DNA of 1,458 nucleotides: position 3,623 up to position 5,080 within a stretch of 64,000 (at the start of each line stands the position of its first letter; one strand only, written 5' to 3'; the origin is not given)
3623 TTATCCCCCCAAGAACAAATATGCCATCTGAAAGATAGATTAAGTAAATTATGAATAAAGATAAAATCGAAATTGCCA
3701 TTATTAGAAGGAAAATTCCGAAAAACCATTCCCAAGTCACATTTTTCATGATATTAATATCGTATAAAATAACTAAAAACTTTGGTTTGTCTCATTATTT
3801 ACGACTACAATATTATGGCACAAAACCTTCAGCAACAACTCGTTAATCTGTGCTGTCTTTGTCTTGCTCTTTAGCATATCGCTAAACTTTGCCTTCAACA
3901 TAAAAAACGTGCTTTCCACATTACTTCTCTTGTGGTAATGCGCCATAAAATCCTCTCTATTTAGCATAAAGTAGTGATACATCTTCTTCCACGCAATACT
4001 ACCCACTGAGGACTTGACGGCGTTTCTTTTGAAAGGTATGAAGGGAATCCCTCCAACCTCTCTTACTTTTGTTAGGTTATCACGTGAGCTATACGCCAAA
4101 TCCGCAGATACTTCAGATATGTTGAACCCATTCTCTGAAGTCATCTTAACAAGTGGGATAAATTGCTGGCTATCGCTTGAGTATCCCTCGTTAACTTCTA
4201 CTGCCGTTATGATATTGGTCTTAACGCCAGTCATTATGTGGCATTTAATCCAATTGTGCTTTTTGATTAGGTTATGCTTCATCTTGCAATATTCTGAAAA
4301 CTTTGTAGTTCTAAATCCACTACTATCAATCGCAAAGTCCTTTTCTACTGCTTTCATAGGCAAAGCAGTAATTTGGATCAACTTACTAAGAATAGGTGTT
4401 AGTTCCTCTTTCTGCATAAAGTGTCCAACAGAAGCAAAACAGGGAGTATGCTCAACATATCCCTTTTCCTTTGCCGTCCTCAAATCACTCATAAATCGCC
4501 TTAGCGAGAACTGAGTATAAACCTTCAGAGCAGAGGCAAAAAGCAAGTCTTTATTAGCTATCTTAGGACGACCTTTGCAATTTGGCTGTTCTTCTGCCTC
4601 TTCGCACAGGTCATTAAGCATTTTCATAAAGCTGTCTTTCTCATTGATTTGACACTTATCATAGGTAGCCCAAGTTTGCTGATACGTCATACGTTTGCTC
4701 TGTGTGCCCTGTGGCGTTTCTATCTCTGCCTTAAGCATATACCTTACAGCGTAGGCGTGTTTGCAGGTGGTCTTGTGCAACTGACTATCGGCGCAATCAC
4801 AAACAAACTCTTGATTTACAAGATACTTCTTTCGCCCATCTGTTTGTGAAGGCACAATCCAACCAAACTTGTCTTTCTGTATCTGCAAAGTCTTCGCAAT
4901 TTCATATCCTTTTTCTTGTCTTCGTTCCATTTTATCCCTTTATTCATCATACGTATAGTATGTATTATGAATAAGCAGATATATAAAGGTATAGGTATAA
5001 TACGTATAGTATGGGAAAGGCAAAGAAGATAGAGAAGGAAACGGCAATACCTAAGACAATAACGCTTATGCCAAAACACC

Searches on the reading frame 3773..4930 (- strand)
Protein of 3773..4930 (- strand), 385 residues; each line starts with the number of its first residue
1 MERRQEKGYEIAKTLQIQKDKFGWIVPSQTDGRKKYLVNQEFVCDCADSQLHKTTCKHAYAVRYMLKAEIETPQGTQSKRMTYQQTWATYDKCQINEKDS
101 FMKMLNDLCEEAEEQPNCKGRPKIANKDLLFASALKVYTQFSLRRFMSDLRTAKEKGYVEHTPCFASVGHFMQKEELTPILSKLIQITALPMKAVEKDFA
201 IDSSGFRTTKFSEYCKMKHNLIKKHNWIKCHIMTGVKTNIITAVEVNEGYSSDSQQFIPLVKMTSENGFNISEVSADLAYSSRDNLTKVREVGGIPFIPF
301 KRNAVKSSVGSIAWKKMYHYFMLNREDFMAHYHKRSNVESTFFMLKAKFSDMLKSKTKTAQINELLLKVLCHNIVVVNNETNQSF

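Call 26: search_protein_families(library=pfam, proteins=[window:3773-4930:-], max_evalue=0.00001)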
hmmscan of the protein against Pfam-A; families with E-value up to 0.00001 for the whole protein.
window:3773-4930:- (385 aa): 1 family
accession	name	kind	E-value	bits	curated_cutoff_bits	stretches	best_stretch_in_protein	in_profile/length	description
PF01609.27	DDE_Tnp_1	-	2.8e-19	70.1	23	1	197-374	5-200/200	Transposase DDE domain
